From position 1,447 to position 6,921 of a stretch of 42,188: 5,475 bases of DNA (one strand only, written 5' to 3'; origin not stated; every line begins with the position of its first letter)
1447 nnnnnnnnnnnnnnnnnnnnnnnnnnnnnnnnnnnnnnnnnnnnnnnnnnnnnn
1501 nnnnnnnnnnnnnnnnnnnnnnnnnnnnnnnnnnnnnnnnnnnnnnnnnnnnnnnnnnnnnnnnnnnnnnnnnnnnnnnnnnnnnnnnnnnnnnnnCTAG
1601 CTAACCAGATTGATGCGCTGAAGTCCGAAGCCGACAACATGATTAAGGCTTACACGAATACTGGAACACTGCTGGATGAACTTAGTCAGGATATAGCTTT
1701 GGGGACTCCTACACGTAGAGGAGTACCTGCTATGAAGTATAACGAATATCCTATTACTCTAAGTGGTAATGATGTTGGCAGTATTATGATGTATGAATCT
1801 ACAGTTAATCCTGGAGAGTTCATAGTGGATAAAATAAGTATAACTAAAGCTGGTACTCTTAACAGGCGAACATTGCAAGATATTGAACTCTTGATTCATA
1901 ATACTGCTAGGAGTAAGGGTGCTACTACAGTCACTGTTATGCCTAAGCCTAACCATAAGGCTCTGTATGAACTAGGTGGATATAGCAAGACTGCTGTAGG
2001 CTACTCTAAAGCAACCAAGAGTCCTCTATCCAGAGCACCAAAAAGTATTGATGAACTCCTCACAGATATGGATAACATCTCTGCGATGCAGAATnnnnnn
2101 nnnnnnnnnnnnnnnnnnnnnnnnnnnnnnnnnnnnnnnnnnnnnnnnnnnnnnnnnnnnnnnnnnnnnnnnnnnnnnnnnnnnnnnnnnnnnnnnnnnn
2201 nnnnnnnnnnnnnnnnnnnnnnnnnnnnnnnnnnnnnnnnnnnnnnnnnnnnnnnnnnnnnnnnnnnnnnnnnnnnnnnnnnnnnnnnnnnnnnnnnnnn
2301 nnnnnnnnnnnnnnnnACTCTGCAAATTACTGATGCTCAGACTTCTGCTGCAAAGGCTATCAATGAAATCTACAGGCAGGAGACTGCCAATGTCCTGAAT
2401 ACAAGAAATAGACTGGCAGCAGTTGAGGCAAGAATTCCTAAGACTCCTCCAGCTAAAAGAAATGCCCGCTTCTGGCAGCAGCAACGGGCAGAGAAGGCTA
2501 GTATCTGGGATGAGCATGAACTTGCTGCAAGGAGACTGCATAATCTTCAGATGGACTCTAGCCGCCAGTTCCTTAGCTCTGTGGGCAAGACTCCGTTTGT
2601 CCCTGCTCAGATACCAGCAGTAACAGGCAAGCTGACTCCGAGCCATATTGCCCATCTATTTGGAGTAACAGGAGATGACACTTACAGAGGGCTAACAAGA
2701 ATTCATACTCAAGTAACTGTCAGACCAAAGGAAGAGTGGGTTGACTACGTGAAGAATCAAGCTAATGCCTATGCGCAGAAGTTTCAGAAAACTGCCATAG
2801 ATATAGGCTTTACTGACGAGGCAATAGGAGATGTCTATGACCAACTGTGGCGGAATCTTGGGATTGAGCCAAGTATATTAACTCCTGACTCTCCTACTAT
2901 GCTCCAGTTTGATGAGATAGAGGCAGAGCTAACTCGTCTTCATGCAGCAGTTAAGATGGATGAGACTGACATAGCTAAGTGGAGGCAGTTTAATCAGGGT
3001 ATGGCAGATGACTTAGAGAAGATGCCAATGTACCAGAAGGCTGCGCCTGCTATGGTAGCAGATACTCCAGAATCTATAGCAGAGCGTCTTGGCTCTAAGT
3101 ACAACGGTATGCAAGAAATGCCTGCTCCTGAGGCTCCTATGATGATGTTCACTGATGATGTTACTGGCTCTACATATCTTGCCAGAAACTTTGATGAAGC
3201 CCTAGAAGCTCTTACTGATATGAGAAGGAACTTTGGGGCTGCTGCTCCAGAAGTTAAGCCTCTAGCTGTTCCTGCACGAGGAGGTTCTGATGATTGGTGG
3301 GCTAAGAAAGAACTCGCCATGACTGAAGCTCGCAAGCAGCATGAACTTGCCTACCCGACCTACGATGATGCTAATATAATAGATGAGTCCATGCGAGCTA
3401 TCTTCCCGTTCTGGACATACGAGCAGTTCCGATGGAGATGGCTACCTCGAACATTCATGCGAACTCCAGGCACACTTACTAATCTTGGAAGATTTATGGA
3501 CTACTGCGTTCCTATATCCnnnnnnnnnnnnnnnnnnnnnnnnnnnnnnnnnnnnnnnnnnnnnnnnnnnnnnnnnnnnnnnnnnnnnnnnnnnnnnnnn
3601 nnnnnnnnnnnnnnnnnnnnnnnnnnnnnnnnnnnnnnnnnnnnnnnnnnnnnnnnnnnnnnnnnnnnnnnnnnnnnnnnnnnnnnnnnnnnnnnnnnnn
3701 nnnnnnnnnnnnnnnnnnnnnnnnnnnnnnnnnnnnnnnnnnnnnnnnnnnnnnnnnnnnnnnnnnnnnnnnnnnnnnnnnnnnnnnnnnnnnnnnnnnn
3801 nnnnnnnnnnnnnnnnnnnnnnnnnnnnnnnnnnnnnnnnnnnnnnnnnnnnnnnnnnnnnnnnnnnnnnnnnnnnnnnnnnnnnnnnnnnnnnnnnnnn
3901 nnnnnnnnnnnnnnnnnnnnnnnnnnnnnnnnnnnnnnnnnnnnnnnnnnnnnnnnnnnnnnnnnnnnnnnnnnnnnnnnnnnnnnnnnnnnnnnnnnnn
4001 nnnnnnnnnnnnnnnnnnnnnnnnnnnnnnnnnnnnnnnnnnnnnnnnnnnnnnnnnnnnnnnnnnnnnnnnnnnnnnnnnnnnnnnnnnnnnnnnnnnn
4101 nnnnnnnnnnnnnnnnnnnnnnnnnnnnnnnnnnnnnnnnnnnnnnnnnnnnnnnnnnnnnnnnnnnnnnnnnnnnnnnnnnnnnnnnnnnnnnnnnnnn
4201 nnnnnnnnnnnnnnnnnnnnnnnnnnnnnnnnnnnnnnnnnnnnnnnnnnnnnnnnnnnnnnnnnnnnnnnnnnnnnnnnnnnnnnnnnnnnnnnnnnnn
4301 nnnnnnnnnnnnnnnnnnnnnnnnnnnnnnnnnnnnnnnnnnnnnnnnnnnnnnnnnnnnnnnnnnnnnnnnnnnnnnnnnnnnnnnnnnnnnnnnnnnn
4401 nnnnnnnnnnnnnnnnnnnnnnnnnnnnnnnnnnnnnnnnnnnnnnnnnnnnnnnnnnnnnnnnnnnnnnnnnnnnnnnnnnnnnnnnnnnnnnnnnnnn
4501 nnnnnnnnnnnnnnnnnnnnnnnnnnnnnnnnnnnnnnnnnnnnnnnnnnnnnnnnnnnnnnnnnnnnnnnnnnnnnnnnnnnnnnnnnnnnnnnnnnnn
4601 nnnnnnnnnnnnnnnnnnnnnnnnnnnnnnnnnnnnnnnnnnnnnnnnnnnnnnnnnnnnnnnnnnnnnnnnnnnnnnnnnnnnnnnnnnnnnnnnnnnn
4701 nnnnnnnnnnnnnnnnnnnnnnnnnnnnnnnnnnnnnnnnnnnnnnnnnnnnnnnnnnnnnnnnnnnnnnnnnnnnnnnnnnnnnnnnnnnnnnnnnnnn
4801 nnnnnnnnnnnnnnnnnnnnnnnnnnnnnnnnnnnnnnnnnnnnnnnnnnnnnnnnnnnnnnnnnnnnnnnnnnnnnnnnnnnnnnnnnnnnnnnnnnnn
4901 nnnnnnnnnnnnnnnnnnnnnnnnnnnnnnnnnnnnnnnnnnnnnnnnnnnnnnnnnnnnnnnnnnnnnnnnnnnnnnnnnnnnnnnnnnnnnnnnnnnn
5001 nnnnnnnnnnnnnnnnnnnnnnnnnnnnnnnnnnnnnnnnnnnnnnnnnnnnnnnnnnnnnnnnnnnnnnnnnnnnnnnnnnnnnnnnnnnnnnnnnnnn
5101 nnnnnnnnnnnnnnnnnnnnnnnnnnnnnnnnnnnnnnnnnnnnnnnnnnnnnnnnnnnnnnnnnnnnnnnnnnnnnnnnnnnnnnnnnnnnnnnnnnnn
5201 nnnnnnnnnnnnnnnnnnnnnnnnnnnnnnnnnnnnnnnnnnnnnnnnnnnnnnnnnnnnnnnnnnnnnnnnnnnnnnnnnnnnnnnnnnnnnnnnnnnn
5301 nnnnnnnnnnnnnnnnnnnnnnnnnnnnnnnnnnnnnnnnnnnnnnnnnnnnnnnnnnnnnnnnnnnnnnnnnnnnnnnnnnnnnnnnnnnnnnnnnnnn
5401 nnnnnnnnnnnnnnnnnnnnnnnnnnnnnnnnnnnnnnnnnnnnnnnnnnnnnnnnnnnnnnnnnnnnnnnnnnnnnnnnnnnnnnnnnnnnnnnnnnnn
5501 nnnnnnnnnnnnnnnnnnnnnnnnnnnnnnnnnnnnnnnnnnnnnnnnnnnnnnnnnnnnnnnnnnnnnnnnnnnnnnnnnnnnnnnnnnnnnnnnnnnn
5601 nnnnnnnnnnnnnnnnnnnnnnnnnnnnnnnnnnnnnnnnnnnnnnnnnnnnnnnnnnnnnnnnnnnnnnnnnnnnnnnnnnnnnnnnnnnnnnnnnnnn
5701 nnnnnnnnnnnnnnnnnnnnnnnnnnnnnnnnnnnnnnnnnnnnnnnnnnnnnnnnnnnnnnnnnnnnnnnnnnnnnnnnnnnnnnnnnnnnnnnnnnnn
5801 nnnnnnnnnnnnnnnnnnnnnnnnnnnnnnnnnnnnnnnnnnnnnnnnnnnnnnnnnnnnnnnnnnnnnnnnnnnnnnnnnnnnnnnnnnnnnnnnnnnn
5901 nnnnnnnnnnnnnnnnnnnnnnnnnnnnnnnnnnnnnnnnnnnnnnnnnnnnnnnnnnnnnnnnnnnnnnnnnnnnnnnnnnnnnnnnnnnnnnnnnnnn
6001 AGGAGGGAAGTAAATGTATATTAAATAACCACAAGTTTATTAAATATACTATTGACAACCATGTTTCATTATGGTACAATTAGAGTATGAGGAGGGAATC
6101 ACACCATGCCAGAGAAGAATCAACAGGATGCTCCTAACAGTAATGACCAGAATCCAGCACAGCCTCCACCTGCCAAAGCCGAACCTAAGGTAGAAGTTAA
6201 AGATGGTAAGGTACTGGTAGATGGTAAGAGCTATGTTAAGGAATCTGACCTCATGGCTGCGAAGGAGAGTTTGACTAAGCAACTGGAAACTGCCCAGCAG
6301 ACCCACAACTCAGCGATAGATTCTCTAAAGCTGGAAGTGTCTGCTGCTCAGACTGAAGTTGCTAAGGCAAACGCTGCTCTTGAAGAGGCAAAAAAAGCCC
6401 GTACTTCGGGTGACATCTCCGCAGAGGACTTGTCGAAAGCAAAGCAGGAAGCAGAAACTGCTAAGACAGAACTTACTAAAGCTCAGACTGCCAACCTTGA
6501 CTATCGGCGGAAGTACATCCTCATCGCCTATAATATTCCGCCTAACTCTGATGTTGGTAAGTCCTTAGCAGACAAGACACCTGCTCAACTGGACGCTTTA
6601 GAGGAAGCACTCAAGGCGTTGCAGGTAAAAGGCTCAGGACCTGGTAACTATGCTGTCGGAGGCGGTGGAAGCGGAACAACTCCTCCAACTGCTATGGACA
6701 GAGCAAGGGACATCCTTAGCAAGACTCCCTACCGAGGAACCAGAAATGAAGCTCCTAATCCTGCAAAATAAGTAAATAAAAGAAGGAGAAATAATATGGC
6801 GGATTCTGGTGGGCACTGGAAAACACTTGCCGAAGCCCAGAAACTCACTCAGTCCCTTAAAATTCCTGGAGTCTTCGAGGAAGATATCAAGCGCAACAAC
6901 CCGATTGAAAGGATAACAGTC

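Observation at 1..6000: A 2,406-codon ORF is split by the contig ends: a giant protein in the portal-scaffold slot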

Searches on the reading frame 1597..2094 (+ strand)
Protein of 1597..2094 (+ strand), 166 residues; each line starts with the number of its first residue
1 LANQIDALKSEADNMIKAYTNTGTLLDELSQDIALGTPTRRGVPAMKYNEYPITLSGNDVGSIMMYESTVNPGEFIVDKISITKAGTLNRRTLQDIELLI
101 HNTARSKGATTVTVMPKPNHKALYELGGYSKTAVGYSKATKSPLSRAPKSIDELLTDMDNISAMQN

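Call 16: search_protein_families(library=pfam, proteins=[window:1597-2094:+], max_evalue=1)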
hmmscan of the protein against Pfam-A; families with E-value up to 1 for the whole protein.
seq(166 aa): 0 families

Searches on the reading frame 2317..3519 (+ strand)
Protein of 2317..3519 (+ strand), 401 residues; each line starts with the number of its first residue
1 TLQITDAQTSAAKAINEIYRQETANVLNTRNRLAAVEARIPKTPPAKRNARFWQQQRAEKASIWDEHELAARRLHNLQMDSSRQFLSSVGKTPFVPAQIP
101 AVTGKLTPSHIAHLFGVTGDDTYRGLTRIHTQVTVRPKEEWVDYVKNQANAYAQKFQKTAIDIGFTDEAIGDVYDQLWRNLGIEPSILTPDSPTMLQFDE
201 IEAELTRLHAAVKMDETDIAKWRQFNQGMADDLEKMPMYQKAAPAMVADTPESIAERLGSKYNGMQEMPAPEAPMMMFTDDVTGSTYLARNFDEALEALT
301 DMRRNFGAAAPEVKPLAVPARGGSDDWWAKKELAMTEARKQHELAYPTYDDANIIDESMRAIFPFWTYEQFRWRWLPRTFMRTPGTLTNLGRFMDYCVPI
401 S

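Call 7: search_protein_families(library=pfam, proteins=[window:2317-3519:+], max_evalue=10)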
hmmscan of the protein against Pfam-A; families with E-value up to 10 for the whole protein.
seq(401 aa): 1 family
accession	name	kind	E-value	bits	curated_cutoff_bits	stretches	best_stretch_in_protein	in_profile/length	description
PF21757.2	DUF6870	-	0.26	11.7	24.4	1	128-169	19-60/71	Family of unknown function (DUF6870)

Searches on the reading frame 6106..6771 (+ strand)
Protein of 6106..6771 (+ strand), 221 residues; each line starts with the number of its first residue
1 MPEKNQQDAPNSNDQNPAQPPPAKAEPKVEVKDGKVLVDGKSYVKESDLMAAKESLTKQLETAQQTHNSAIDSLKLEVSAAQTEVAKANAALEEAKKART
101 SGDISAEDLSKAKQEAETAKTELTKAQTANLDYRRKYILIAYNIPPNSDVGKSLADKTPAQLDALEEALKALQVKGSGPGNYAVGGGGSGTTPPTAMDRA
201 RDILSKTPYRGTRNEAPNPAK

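Call 8: search_protein_families(library=phrogs, proteins=[window:6106-6771:+], max_evalue=0.001)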
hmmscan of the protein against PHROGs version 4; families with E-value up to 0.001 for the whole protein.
window:6106-6771:+ (221 aa): 0 families

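Call 34: search_protein_families(library=pfam, proteins=[window:6106-6771:+], max_evalue=0.05)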
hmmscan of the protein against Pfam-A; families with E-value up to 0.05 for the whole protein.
window:6106-6771:+ (221 aa): 1 family
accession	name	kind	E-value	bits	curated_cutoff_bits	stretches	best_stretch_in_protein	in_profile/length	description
PF14362.11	DUF4407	-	0.0021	17.8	31.3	1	46-155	118-207/297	Domain of unknown function (DUF4407)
